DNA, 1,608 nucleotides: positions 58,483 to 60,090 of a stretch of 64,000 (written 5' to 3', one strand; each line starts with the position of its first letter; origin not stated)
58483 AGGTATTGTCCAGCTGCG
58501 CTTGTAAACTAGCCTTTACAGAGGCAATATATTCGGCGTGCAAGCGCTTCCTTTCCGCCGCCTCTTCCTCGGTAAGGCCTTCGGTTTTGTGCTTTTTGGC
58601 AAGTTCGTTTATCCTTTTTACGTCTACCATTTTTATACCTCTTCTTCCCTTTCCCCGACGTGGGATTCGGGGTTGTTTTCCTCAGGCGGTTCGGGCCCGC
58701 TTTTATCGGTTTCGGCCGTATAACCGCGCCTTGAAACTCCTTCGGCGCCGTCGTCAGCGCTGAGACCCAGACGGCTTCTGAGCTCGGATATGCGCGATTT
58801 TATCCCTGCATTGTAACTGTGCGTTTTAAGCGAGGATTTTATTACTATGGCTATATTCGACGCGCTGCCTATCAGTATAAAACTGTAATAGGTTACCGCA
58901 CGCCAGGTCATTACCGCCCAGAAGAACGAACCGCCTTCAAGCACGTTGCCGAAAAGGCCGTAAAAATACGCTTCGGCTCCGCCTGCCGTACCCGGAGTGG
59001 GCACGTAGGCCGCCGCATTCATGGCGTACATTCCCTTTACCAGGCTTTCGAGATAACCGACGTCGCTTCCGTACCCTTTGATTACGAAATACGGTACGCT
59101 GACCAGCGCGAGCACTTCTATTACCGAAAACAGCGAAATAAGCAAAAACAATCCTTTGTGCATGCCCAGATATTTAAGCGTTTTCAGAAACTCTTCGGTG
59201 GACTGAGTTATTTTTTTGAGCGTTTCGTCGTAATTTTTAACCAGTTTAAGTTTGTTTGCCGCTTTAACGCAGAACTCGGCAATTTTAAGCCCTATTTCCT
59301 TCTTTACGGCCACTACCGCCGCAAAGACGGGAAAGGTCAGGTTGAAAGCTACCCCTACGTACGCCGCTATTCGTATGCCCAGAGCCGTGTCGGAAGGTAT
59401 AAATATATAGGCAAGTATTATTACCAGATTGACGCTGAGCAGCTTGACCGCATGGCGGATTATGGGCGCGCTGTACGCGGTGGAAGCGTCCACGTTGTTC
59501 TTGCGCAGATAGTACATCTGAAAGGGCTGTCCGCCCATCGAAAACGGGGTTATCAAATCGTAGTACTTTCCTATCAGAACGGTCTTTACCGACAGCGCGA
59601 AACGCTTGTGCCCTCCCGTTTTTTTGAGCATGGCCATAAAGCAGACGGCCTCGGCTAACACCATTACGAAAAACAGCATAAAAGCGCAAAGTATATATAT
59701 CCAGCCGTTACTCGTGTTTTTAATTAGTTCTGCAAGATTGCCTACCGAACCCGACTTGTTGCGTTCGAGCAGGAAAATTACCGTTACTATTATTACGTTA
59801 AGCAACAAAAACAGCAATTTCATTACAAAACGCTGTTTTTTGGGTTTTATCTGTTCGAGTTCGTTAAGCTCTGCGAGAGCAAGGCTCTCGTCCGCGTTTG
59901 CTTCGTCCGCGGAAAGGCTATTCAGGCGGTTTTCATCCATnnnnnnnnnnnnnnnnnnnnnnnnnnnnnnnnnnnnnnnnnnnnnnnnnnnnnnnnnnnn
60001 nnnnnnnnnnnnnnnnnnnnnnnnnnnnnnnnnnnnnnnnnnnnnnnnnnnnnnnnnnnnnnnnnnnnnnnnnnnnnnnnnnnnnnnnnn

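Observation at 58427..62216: Operon of GPH/MFS transporter, LPLAT-like acyltransferase, stand-alone MprF-type flippase-like protein and DUF896: a candidate lysolipid salvage/remodelling module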

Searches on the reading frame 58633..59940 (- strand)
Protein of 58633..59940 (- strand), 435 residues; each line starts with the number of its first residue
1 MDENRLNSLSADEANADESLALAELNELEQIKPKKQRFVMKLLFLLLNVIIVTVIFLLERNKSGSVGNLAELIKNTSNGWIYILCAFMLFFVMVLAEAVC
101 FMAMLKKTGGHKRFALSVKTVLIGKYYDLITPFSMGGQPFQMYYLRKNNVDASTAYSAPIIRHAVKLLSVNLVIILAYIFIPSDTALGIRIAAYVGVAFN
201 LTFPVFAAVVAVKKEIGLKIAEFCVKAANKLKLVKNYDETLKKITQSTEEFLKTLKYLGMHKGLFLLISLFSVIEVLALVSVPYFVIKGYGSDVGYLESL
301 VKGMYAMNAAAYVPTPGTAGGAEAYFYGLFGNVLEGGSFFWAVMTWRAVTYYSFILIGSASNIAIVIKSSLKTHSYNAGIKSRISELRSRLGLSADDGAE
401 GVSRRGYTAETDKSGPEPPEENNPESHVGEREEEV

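Call 3: search_protein_families(library=pfam, proteins=[window:58633-59940:-], max_evalue=0.01)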
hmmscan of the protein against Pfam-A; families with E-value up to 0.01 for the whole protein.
window:58633-59940:- (435 aa): 1 family
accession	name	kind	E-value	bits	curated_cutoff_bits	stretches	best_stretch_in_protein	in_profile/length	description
PF03706.18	LPG_synthase_TM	-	4.8e-35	121.9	33.4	1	50-358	7-302/302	Lysylphosphatidylglycerol synthase TM region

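Call 4: search_protein_families(library=ncbifam, proteins=[window:58633-59940:-], max_evalue=0.01)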
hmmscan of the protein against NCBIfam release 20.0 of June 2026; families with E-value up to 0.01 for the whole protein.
window:58633-59940:- (435 aa): 2 families
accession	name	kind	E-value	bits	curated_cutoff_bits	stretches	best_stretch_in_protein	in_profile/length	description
TIGR00374.1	TIGR00374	subfamily_domain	6.9e-21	75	43.2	1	47-370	3-318/323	flippase-like domain-containing protein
NF053789.1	GlcN_PG_flip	equivalog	2.3e-12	46.9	320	1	88-371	44-323/327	glucosaminyl phosphatidylglycerol flippase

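Call 19: search_solved_structures(query=window:58633-59940:-, max_evalue=1)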
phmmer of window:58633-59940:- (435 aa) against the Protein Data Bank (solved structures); distinct sequences matched with E-value up to 1: 2.
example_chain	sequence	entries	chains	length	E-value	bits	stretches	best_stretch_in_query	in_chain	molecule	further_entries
4v8p_BP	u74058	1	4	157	0.19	14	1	103-164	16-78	60S RIBOSOMAL PROTEIN L21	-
7qiw_F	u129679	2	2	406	0.77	11.9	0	313-427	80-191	Ribos_L4_asso_C domain-containing protein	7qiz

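Call 21: find_homologous_proteins(query=window:58633-59940:-)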
Query window:58633-59940:- (435 aa): 63 proteins with E <= 0.001 among 8000 candidates.
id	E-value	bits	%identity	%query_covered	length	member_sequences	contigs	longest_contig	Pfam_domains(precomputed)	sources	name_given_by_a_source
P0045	9.5e-276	932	98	100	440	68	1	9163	PF03706.19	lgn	-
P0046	1.8e-126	441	53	89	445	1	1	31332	PF03706.19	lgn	-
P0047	1.5e-123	431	51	89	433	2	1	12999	PF03706.19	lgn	-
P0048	2.3e-123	430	49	97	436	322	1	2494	PF03706.19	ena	-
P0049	3.4e-119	417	48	97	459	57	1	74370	PF03706.19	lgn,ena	-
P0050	1.3e-114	402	46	88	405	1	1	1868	PF03706.19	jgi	jgi:uncharacterized protein (TIRG00374 family)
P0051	4.3e-82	294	41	82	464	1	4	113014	PF03706.19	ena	-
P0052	3.6e-66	242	32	95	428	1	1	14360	PF03706.19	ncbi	-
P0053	6.4e-65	238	37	77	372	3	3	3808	PF03706.19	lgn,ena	-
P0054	2.4e-54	203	36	82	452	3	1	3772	PF03706.19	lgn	-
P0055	2.4e-52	196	35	82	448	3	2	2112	PF03706.19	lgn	-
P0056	1.4e-51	194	34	77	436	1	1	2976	PF03706.19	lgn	-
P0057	1.4e-51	194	35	79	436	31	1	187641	PF03706.19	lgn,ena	-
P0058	5.0e-48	182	33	83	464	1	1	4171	PF03706.19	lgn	-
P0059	1.3e-47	181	33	67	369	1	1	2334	PF03706.19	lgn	-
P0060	4.8e-47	179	30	87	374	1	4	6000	PF03706.19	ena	-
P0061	8.1e-44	168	32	75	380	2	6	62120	PF03706.19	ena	-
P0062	9.2e-44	168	29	90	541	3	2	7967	PF03706.19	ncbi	-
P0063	2.3e-43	167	30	82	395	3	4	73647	PF03706.19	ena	-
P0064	3.3e-43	166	30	79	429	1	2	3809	PF03706.19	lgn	-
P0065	6.3e-43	165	33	79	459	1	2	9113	PF03706.19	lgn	-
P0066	1.0e-42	165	33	79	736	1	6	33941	PF00534.27,PF13579.13,PF13439.13,PF03706.19,PF13692.13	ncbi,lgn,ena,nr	ncbi:MAG: flippase-like domain-containing protein [Clostridia bacterium]|nr:flippase-like domain-con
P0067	2.1e-42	164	30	77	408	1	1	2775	PF03706.19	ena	-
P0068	2.2e-42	164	33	63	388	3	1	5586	PF03706.19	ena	-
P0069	4.6e-42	163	31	80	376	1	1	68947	PF03706.19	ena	-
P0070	2.0e-41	160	30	76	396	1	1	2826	PF03706.19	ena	-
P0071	1.8e-40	157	26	82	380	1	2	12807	PF03706.19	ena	-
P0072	1.9e-40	157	32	75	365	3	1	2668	PF03706.19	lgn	-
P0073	2.3e-40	157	30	79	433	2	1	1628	PF03706.19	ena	-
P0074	2.4e-40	157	29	75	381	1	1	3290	PF03706.19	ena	-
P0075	8.1e-40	155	28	84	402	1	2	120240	PF03706.19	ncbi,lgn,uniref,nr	ncbi:hypothetical protein SDC9_83360 [bioreactor metagenome]|uniref:Lysyltransferase n=1 Tax=bioreac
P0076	1.0e-39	155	30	77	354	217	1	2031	PF03706.19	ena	-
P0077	1.7e-39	154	34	75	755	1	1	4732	PF00534.27,PF13579.13,PF13439.13,PF03706.19,PF13692.13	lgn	-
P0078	3.0e-39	153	30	80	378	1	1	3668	PF03706.19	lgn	-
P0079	7.8e-39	152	29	76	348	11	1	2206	PF03706.19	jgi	-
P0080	9.0e-39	152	29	87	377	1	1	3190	PF03706.19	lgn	-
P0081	1.1e-38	151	29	74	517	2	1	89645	PF03706.19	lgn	-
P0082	1.6e-38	151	29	84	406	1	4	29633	PF03706.19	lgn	-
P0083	2.6e-38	150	29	85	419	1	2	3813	PF03706.19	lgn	-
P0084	3.1e-38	150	29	76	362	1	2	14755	PF03706.19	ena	-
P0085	1.1e-37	148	28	73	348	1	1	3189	PF03706.19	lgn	-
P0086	2.0e-37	147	30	82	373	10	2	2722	PF03706.19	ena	-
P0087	3.1e-37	147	29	75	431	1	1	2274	PF03706.19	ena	-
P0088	5.7e-37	146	26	82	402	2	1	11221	PF03706.19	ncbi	-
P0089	6.0e-37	146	29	77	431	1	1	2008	PF03706.19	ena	-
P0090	1.4e-36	145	30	75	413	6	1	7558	PF03706.19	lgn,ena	-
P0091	2.4e-36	144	28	84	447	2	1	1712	PF03706.19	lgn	-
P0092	7.8e-36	142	27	87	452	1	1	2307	PF03706.19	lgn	-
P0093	2.2e-35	141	27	74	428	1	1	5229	PF03706.19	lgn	-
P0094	2.2e-34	137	27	83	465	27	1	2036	PF03706.19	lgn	-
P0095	2.5e-34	137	27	82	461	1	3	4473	PF03706.19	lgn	-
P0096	6.5e-34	136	27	86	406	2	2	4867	PF03706.19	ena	-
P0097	5.6e-33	133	30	68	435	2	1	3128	PF03706.19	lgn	-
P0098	6.9e-33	132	28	80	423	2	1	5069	PF03706.19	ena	-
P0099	1.2e-32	132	28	76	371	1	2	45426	PF03706.19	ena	-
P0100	1.2e-32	132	27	84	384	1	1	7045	PF03706.19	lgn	-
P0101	1.3e-32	131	31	77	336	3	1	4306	PF03706.19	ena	-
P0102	3.4e-32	130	29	76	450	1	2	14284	PF03706.19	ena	-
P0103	2.5e-31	127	31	67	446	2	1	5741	PF03706.19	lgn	-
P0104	2.4e-27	114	28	76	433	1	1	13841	PF03706.19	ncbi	-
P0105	1.3e-25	108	26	82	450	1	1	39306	PF03706.19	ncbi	-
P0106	6.0e-24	103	31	57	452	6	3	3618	PF03706.19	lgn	-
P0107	8.8e-24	102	30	75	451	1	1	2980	PF03706.19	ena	-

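Call 22: find_encoding_contigs(protein=P0051, flank=7000, max_places=2)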
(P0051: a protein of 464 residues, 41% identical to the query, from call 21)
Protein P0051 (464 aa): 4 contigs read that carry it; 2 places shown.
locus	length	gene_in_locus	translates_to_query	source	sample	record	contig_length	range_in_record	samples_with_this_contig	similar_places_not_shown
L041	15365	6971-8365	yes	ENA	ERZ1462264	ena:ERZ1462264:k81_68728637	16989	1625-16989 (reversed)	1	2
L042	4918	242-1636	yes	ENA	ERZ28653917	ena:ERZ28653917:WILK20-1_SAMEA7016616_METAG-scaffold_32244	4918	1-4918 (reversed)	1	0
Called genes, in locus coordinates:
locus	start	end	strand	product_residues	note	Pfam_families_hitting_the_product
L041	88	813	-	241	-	PF02540:NAD_synthase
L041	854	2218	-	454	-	PF03629:SASA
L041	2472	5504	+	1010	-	PF02837:Glyco_hydro_2_N, PF02836:Glyco_hydro_2_C, PF02929:Bgal_small_N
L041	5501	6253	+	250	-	PF00160:Pro_isomerase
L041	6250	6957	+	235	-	PF00160:Pro_isomerase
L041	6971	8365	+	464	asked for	PF03706:LPG_synthase_TM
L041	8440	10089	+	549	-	PF13347:MFS_2, PF07690:MFS_1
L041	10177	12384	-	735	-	-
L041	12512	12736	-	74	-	PF11823:Se_S_carrier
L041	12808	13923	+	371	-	PF00155:Aminotran_1_2 (weak), PF00266:Aminotran_5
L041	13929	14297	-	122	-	-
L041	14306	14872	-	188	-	PF04014:MazE_antitoxin, PF15714:SpoVT_C (faint)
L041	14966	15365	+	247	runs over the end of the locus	-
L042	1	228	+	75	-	?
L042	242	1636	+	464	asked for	PF03706:LPG_synthase_TM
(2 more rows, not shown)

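Call 23: find_encoding_contigs(protein=P0057, flank=7000, max_places=2)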
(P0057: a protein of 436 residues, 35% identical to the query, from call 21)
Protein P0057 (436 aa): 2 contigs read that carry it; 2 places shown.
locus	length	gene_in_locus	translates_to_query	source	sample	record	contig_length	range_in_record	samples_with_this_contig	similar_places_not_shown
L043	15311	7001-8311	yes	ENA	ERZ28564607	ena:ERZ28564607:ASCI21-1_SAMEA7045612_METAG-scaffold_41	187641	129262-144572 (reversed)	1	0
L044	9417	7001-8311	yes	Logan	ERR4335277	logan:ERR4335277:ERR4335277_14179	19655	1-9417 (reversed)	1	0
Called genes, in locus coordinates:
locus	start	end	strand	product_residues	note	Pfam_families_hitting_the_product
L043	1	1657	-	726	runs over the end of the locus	PF08497:Radical_SAM_N, PF04055:Radical_SAM (faint), PF11842:DUF3362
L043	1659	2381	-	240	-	PF01259:SAICAR_synt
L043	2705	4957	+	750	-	PF00403:HMA, PF00122:E1-E2_ATPase, PF00702:Hydrolase, PF08282:Hydrolase_3 (faint)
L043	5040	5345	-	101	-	PF00543:P-II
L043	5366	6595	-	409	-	PF13306:LRR_5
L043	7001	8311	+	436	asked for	PF03706:LPG_synthase_TM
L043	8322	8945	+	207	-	PF01195:Pept_tRNA_hydro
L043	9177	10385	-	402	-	PF00009:GTP_EFTU, PF03144:GTP_EFTU_D2, PF03143:GTP_EFTU_D3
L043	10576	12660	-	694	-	PF00009:GTP_EFTU, PF22042:EF-G_D2, PF03144:GTP_EFTU_D2, PF14492:EFG_III, PF16658:RF3_C (weak), PF03764:EFG_IV, PF00679:EFG_C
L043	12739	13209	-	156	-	PF00177:Ribosomal_S7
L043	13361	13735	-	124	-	PF00164:Ribosom_S12_S23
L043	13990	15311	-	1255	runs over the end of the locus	PF04997:RNA_pol_Rpb1_1, PF00623:RNA_pol_Rpb1_2, PF04983:RNA_pol_Rpb1_3, PF05000:RNA_pol_Rpb1_4, PF04998:RNA_pol_Rpb1_5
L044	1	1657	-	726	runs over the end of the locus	PF08497:Radical_SAM_N, PF04055:Radical_SAM (faint), PF11842:DUF3362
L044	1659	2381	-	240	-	PF01259:SAICAR_synt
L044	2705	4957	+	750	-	PF00403:HMA, PF00122:E1-E2_ATPase, PF00702:Hydrolase, PF08282:Hydrolase_3 (faint)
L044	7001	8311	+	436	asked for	PF03706:LPG_synthase_TM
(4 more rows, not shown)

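Call 24: find_encoding_contigs(protein=P0052, flank=7000, max_places=2)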
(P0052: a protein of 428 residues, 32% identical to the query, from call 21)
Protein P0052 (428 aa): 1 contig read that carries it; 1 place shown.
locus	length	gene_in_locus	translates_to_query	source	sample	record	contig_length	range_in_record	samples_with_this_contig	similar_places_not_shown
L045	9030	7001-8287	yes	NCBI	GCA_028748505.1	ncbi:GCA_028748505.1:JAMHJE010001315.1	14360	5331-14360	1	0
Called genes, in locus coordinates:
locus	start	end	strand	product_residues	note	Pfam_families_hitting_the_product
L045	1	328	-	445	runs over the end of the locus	PF02812:ELFV_dehydrog_N, PF00208:ELFV_dehydrog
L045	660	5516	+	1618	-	-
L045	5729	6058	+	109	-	PF03551:PadR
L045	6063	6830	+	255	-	-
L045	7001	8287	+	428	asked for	PF03706:LPG_synthase_TM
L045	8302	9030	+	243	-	?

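Call 27: search_protein_families(library=pfam, proteins=[L045:8302-9030:+, L045:6063-6830:+, L041:8440-10089:+], max_evalue=0.1)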
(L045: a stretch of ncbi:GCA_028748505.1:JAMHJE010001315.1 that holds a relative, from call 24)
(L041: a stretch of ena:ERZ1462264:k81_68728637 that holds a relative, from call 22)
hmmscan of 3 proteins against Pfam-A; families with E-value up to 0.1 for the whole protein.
L045:8302-9030:+ (243 aa): 1 family
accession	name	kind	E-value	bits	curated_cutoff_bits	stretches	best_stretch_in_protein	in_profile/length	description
PF00682.25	HMGL-like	-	0.044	13.6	29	1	135-205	76-147/260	HMGL-like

L045:6063-6830:+ (255 aa): 1 family
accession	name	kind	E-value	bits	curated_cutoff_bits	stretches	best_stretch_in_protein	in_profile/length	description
PF06570.16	DUF1129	-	0.0034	17.4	29.1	1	10-199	13-201/207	Protein of unknown function (DUF1129)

L041:8440-10089:+ (549 aa): 2 families
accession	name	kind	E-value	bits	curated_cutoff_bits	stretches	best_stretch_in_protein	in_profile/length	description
PF13347.12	MFS_2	-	3.1e-52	178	27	1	16-423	1-393/427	MFS/sugar transport protein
PF07690.21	MFS_1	-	3.5e-10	39.8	33.4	1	86-363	62-317/347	Major Facilitator Superfamily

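Call 44: find_related_loci(query=A2, collection=metagenome_contigs, flank=6000)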
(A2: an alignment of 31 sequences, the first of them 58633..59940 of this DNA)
Query A2 (435 aa) in metagenome_contigs; peptide patterns used: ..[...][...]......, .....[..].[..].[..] (x = any residue, [..] = any of these).
600 stretches matched a pattern (row limit reached: there are more); 348 encode a relative of the query (tblastn E <= 1e-3); the best 80 are kept; 80 distinct loci.
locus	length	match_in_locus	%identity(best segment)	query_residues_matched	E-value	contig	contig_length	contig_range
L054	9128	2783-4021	49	11-433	1e-130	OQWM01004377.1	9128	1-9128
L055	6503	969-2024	31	10-358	9e-65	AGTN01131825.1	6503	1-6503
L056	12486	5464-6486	35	29-360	1e-64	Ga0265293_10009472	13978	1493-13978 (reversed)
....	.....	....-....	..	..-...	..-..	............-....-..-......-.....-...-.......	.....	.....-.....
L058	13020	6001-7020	35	11-352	9e-57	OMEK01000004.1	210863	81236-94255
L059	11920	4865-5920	32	9-358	2e-56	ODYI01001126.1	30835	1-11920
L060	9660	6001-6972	35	34-358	2e-54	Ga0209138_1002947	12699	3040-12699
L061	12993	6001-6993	30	59-398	8e-51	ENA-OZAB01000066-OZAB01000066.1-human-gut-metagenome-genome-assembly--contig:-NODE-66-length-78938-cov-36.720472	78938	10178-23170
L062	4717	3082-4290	29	32-430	7e-51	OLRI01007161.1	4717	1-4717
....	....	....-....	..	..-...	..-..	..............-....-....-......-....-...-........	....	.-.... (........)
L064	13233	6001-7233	28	24-430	5e-49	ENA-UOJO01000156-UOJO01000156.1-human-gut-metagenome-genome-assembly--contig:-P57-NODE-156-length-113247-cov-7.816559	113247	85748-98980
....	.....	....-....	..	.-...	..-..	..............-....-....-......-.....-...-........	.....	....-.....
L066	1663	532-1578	32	2-358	1e-49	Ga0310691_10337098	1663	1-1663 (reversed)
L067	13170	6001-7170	33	42-424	8e-48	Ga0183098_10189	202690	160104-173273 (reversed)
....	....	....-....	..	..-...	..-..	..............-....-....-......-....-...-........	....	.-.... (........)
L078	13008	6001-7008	29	40-372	6e-44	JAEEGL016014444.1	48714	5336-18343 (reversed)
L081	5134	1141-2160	29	13-358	5e-44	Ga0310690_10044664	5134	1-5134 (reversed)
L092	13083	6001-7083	31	24-383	7e-43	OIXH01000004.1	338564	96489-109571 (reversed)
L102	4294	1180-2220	29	33-365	5e-42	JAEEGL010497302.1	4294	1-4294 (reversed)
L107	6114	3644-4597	32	42-358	1e-41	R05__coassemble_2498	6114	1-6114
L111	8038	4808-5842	29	10-360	4e-41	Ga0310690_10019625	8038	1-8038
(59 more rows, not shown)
